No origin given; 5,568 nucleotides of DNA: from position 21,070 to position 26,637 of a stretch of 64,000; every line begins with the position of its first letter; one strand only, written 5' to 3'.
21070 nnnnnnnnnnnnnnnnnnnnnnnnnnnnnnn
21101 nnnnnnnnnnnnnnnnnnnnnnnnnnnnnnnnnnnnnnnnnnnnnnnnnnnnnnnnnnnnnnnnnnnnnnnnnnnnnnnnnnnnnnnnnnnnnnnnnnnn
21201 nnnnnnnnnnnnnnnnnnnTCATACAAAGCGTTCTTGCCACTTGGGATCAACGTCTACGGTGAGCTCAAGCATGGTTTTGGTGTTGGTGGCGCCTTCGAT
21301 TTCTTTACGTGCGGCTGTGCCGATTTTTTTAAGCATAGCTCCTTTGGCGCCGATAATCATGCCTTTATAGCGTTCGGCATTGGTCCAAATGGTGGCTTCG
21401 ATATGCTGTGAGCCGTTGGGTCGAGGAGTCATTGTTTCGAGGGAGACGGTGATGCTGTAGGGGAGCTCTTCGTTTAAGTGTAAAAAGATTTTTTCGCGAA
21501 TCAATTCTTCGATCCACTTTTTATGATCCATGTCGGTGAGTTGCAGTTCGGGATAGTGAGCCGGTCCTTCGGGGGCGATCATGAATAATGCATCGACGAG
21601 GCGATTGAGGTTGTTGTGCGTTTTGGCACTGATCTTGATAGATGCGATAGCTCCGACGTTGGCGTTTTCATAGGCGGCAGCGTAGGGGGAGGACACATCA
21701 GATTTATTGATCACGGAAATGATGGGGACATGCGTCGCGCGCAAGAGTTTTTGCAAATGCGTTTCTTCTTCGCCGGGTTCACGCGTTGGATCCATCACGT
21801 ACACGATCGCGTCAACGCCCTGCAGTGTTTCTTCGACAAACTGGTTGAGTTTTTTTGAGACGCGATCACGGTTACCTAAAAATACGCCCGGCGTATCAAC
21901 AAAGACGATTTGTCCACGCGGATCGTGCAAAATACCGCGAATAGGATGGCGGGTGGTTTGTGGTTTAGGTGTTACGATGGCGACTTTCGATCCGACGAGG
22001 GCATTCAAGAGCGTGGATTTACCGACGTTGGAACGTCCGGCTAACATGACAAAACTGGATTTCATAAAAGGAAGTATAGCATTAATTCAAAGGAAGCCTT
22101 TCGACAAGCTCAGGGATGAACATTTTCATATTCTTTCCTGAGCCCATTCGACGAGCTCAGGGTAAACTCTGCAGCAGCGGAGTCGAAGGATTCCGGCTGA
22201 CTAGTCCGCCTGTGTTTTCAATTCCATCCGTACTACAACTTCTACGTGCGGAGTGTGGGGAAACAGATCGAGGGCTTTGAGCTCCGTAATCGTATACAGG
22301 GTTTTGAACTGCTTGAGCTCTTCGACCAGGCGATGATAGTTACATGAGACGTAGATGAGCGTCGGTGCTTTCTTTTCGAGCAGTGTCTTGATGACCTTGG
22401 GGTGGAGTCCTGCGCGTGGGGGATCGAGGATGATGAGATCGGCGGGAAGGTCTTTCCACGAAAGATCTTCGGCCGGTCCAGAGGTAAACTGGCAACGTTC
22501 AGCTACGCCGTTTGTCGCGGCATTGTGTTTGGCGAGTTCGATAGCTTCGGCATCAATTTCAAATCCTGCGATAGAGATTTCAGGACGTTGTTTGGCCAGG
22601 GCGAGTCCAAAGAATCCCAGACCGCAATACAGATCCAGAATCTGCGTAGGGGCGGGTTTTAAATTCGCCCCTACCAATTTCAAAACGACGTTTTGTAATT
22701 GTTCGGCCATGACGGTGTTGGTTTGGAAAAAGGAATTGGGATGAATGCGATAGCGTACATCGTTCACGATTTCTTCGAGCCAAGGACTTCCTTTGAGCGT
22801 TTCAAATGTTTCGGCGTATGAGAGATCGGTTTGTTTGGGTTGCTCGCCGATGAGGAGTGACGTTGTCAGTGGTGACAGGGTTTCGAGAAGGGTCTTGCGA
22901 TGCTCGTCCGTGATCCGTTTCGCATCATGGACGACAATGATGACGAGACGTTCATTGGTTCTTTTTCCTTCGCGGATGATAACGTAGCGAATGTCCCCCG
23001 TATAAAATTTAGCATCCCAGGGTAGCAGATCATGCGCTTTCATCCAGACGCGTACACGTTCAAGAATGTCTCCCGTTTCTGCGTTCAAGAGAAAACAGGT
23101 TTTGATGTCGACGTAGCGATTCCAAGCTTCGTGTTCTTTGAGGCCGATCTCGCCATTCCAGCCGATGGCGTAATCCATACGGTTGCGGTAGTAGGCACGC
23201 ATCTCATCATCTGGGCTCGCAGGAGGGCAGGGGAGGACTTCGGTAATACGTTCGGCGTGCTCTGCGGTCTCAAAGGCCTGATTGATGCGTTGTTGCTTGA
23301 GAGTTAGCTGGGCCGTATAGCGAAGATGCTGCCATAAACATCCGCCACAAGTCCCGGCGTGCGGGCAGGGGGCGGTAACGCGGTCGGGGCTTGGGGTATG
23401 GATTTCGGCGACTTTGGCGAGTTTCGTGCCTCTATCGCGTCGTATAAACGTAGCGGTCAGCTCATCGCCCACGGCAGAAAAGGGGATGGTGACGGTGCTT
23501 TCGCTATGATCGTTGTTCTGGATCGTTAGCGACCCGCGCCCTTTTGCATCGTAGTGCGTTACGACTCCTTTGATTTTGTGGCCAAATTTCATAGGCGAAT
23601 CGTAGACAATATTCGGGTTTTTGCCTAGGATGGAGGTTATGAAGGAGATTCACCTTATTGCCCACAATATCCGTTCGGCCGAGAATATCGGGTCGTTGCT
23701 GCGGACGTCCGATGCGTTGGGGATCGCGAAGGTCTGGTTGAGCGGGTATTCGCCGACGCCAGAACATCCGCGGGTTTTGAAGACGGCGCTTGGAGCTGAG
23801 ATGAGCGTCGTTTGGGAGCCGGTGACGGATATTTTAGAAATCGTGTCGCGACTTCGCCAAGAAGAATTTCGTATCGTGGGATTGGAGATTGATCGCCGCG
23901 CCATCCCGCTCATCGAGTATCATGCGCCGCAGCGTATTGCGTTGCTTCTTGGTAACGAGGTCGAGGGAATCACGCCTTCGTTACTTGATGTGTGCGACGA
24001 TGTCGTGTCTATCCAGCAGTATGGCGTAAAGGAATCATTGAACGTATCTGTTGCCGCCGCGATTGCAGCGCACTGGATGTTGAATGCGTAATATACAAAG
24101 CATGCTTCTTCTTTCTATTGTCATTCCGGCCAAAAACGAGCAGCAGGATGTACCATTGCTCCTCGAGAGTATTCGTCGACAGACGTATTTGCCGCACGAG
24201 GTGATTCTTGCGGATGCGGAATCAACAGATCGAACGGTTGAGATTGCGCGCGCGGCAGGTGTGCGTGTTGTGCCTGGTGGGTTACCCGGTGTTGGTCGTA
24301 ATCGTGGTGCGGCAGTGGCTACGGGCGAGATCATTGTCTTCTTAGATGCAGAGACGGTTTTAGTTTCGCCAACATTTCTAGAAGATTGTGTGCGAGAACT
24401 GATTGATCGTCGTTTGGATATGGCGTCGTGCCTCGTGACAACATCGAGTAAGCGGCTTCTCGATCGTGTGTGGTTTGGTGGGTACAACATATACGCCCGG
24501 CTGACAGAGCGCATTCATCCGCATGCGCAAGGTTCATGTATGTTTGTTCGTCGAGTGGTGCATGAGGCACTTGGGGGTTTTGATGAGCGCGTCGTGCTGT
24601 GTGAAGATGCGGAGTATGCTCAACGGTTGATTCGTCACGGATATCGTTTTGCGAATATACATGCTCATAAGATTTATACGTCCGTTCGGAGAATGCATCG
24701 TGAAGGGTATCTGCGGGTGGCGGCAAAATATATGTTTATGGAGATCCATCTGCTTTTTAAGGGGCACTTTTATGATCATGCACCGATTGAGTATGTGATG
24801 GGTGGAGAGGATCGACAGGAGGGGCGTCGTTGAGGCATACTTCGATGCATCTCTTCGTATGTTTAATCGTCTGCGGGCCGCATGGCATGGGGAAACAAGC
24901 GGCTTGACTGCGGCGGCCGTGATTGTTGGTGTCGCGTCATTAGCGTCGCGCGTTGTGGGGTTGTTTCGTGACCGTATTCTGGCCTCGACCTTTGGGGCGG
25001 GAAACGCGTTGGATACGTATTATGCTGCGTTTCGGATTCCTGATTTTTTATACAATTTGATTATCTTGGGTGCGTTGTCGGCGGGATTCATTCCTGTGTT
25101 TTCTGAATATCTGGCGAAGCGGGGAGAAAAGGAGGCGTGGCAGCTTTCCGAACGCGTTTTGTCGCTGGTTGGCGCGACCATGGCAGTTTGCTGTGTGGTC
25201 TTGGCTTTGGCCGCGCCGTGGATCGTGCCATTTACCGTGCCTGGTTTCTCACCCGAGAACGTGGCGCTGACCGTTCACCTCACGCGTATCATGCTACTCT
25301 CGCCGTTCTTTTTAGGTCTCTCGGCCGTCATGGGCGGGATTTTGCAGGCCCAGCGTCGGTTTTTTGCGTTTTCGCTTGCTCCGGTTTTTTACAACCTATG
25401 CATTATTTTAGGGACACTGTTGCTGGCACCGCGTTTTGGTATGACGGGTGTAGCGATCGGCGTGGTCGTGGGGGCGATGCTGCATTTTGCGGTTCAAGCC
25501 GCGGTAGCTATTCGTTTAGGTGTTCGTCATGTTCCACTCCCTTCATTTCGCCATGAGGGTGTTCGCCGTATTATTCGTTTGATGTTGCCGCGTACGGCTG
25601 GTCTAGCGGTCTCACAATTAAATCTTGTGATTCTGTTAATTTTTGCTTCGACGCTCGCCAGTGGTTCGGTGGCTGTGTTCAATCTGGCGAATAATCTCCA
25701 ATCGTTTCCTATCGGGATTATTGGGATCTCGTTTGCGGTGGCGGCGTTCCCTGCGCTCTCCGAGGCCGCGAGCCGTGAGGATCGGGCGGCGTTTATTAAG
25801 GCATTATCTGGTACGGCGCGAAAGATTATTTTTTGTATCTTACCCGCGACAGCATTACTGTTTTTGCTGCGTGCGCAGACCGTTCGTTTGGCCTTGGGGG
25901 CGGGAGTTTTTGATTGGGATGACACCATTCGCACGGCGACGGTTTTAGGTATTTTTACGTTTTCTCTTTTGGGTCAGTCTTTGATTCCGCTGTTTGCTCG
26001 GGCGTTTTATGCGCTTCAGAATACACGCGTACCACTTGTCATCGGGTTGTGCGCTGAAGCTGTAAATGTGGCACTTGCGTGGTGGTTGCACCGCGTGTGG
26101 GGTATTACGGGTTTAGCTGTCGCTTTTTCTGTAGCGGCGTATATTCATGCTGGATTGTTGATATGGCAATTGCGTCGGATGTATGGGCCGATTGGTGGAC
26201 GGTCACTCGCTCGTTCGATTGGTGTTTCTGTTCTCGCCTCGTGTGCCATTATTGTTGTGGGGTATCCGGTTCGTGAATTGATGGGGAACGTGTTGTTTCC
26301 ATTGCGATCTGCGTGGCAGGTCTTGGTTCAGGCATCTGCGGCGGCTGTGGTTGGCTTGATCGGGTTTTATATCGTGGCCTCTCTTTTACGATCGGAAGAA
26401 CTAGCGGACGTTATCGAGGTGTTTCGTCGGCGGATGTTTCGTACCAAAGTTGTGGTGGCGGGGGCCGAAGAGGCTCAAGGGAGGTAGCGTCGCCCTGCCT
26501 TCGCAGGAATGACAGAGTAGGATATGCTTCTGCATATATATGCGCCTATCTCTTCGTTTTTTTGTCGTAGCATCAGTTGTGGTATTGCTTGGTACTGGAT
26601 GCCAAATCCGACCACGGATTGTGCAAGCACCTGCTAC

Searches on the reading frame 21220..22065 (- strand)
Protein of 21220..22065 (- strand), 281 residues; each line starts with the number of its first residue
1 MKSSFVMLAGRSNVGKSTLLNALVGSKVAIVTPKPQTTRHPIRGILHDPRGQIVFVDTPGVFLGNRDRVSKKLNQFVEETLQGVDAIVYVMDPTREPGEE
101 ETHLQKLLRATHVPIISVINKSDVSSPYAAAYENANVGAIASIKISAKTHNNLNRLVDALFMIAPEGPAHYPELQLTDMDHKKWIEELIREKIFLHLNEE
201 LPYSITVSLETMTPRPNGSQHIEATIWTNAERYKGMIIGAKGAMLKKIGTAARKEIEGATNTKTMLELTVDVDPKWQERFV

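Call 60: search_protein_families(library=pfam, proteins=[window:21220-22065:-])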
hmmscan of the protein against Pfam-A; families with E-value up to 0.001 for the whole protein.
window:21220-22065:- (281 aa): 8 families
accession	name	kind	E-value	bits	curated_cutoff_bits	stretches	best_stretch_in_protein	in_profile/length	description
PF01926.29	MMR_HSR1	-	7.4e-26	90.9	21.9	1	6-121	2-113/113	50S ribosome-binding GTPase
PF07650.23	KH_2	-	2.5e-12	46.9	22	1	200-277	1-78/78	KH domain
PF00350.29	Dynamin_N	-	2.8e-10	40.9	27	1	6-41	1-35/168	Dynamin family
PF02421.24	FeoB_N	-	6.5e-09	35.9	27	1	6-158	3-154/156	Ferrous iron transport protein B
PF03193.22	RsgA_GTPase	-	1e-07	32.4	30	1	2-61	105-168/174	RsgA GTPase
PF04548.22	AIG1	-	6.4e-07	29.3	27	1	6-108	3-108/212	AIG1 family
PF00009.33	GTP_EFTU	-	2.7e-06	27.5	26.5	1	74-164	83-186/188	Elongation factor Tu GTP binding domain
PF10662.15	PduV-EutP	-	9.7e-06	25.9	21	1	6-160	4-141/143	Ethanolamine utilisation - propanediol utilisation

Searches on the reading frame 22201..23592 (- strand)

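Call 61: search_protein_families(library=pfam, proteins=[window:22201-23592:-])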
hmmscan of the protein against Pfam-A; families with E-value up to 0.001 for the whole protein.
window:22201-23592:- (463 aa): 10 families
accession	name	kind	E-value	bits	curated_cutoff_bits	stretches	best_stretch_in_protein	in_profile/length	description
PF05958.17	tRNA_U5-meth_tr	-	4.5e-23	82.3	23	1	277-456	168-354/357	tRNA (Uracil-5-)-methyltransferase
PF13847.12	Methyltransf_31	-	4.2e-15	56.1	27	1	316-428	5-124/145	Methyltransferase domain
PF05175.20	MTS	-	3.7e-12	46.7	23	1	311-406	27-124/170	Methyltransferase small domain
PF13649.12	Methyltransf_25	-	5.1e-09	37.2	27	1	318-389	1-70/97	Methyltransferase domain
PF13679.12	Methyltransf_32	-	5.8e-06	26.8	27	1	300-424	10-142/143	Methyltransferase domain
PF06325.19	PrmA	-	2.8e-05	24.2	22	1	314-388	161-231/296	Ribosomal protein L11 methyltransferase (PrmA)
PF01170.24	UPF0020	-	2.9e-05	24.3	22.3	1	333-392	71-130/197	RMKL-like, methyltransferase domain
PF02475.24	TRM5-TYW2_MTfase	-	0.00013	22.4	28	1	317-393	39-114/164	TRM5/TYW2 methyltransferase domain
PF08241.18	Methyltransf_11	-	0.00016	22.7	21.2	1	319-388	1-65/95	Methyltransferase domain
PF09445.16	Methyltransf_15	-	0.00017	21.6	22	1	317-396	3-84/165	RNA cap guanine-N2 methyltransferase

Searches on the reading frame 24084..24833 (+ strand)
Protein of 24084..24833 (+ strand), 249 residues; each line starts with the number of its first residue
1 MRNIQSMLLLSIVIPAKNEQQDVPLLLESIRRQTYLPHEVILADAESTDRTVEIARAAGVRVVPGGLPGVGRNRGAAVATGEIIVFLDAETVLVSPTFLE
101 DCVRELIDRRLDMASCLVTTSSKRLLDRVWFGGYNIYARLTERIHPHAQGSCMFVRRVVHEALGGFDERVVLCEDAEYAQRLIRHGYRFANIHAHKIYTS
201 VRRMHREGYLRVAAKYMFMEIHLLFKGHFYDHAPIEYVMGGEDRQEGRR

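Call 61: search_protein_families(library=pfam, proteins=[window:24084-24833:+])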
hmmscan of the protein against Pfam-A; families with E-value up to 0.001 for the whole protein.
window:24084-24833:+ (249 aa): 5 families
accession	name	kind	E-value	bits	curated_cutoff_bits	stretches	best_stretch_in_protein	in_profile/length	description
PF00535.33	Glycos_transf_2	-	1.3e-22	80.9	23.3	1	11-163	1-167/168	Glycosyl transferase family 2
PF13641.12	Glyco_tranf_2_3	-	3.4e-13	50.6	27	1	10-203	3-214/230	Glycosyltransferase like family 2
PF13632.12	Glyco_trans_2_3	-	2.8e-12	47.3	27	1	83-219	1-142/198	Glycosyl transferase family group 2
PF13506.12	Glyco_transf_21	-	7.6e-09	35.7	21.7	1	76-206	26-159/174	Glycosyl transferase family 21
PF10111.15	Glyco_tranf_2_2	-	1.4e-06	28.4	27.3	0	11-98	1-98/276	Glycosyltransferase like family 2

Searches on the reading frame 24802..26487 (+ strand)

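Call 61: search_protein_families(library=pfam, proteins=[window:24802-26487:+])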
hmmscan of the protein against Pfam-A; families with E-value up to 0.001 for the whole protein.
window:24802-26487:+ (561 aa): 1 family
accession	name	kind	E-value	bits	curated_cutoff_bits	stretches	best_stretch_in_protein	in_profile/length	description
PF03023.19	MurJ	-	3.6e-96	323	27.4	1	60-488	1-430/451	Lipid II flippase MurJ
